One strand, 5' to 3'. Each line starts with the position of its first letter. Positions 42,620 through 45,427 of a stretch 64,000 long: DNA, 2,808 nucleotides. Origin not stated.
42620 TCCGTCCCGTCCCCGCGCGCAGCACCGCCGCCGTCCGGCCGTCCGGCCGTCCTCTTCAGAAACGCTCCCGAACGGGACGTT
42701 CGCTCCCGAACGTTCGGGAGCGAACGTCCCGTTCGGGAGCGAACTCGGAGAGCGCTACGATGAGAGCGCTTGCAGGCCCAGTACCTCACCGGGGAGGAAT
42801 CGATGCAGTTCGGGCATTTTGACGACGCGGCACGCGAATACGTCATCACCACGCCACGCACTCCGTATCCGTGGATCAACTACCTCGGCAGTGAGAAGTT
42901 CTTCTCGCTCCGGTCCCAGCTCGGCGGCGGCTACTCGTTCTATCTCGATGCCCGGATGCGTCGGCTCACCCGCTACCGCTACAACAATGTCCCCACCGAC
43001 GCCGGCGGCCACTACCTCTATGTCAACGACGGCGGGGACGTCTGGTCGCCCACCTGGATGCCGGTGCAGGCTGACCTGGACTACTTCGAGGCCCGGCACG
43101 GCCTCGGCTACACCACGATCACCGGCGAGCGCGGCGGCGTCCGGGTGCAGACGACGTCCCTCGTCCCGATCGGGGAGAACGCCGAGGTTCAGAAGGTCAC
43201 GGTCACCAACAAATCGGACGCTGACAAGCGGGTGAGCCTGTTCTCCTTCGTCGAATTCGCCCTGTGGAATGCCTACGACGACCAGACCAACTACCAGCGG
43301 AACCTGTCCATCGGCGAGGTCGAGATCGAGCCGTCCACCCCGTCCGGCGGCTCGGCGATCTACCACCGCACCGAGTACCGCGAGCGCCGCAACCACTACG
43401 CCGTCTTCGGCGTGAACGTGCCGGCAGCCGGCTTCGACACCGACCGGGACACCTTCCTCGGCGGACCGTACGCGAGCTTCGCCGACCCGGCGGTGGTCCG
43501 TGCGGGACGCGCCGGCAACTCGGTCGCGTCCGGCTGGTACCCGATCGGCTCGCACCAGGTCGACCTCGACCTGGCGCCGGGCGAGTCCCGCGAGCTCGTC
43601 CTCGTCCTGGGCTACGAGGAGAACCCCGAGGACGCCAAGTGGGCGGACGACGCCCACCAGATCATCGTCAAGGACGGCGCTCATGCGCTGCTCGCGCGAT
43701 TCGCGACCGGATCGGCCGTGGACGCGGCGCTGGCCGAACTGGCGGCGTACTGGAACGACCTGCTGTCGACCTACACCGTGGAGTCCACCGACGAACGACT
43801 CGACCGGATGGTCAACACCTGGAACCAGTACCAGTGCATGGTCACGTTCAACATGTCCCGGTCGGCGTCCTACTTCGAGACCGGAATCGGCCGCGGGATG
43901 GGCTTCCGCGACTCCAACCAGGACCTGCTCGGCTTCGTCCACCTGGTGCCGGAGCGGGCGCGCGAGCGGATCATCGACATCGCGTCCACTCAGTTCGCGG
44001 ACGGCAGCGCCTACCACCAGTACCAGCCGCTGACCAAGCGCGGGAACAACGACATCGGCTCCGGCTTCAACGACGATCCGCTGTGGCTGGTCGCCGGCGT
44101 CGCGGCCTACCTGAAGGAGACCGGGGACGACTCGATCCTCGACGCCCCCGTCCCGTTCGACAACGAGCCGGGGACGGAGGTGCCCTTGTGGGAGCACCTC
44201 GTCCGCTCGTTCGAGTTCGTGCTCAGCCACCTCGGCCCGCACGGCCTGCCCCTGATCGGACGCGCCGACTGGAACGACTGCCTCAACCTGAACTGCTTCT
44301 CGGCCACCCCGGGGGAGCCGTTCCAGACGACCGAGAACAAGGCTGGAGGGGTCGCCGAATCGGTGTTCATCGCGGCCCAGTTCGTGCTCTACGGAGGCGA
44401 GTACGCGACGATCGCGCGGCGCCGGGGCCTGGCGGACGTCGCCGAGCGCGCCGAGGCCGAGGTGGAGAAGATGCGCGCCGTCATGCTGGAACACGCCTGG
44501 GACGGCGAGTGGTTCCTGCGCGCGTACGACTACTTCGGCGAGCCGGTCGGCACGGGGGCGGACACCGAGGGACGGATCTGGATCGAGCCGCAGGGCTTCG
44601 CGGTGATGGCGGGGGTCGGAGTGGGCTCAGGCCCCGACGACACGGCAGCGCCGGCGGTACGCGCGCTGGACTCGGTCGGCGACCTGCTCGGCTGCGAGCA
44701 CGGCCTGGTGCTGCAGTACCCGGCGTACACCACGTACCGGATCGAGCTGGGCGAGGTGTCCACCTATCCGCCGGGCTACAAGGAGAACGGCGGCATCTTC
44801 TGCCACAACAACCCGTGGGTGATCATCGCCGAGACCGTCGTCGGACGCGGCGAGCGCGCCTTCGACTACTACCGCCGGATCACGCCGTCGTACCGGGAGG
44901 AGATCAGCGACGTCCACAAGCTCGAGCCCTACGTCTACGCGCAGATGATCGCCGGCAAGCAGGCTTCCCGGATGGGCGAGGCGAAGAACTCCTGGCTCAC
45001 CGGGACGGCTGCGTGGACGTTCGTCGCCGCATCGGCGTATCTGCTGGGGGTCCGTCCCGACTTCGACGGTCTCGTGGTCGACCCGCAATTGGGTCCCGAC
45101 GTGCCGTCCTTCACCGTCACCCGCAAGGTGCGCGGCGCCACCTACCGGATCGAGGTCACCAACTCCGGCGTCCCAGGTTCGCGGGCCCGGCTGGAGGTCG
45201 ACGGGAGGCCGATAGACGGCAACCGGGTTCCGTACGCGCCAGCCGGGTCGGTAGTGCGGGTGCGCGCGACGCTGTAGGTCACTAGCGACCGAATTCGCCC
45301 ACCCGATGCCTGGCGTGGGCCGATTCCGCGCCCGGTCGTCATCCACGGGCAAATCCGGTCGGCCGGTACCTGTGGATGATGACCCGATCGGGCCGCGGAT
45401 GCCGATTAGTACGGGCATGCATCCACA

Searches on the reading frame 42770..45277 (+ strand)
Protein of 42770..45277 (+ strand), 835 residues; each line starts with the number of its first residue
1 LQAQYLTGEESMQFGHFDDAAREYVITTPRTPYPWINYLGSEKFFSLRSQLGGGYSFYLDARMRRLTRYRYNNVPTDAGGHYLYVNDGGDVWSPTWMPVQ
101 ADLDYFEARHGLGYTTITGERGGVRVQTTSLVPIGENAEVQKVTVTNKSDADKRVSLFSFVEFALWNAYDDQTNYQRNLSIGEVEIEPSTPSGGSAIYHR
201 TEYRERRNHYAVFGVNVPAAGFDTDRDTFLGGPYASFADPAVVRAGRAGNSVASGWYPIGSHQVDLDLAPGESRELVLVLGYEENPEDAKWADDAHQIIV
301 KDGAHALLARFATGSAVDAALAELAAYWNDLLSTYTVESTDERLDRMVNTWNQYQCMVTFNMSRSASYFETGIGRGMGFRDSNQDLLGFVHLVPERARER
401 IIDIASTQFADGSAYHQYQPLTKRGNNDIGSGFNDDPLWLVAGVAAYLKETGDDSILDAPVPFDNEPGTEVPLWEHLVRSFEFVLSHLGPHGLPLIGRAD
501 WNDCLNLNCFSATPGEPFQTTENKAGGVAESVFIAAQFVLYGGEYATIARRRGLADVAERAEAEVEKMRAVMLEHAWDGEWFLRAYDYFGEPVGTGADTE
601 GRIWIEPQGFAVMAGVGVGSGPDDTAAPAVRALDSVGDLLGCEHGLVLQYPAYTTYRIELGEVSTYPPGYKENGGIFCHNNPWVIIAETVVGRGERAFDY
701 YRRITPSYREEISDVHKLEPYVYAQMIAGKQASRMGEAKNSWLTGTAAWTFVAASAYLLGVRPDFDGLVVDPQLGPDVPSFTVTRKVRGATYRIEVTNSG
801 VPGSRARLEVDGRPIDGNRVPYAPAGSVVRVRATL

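Call 6: search_protein_families(library=pfam, proteins=[window:42770-45277:+], max_evalue=0.01)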
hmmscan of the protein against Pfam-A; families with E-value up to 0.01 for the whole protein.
window:42770-45277:+ (835 aa): 2 families
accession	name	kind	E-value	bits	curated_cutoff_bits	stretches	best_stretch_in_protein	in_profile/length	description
PF17167.11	Glyco_hydro_94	-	2e-159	531.2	27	1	327-760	1-420/420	Glycosyl hydrolase 94 superfamily, catalytic domain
PF06165.18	GH94_b-supersand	-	8.7e-81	271.5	23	1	32-281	1-251/251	Glycosyl hydrolase 94, supersandwich domain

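Call 7: search_protein_families(library=ncbifam, proteins=[window:42770-45277:+], max_evalue=0.01)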
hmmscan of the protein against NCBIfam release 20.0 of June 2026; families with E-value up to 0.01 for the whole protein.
window:42770-45277:+ (835 aa): 0 families

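Call 42: search_solved_structures(query=window:42770-45277:+, max_evalue=1e-10)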
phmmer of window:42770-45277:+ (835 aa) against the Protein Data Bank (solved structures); distinct sequences matched with E-value up to 1e-10: 19.
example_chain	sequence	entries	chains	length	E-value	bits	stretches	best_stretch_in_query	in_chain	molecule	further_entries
2cqs_A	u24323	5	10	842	0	1543.5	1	11-834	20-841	Cellobiose Phosphorylase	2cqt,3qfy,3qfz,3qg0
3act_A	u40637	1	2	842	0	1540.2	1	11-834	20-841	Cellobiose Phosphorylase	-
3acs_A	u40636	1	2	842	0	1539.3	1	11-834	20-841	Cellobiose Phosphorylase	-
3afj_A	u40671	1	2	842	0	1533.9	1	11-834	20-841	Cellobiose Phosphorylase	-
3rrs_A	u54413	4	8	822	0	1530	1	12-835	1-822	Cellobiose phosphorylase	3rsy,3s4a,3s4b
3s4c_A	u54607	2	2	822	0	1523.6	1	12-835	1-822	Lactose Phosphorylase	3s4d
8ho7_A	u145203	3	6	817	0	1141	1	12-831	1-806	Cellobiose phosphorylase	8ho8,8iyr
3qde_A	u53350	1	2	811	0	1140.7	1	12-831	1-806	Cellobiose phosphorylase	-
8hob_A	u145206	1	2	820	0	1130.6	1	13-831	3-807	Cellobiose phosphorylase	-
8ho9_A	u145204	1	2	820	0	1120.3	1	13-831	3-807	Cellobiose phosphorylase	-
1v7v_A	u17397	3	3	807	3.7e-129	435.8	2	12-420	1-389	chitobiose phosphorylase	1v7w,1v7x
8bou_A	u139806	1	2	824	1.5e-118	400.7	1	11-821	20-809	N,N'-diacetylchitobiose phosphorylase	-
8rf9_A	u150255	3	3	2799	2.7e-70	241.1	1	14-798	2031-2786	Cyclic beta 1-2 glucan synthetase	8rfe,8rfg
8rf0_A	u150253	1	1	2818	2.8e-70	241.1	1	14-798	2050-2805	Cyclic beta-(1,2)-glucan synthase NdvB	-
4zle_A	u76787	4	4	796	1.5e-37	132.7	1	80-830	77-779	Putative b-glycan phosphorylase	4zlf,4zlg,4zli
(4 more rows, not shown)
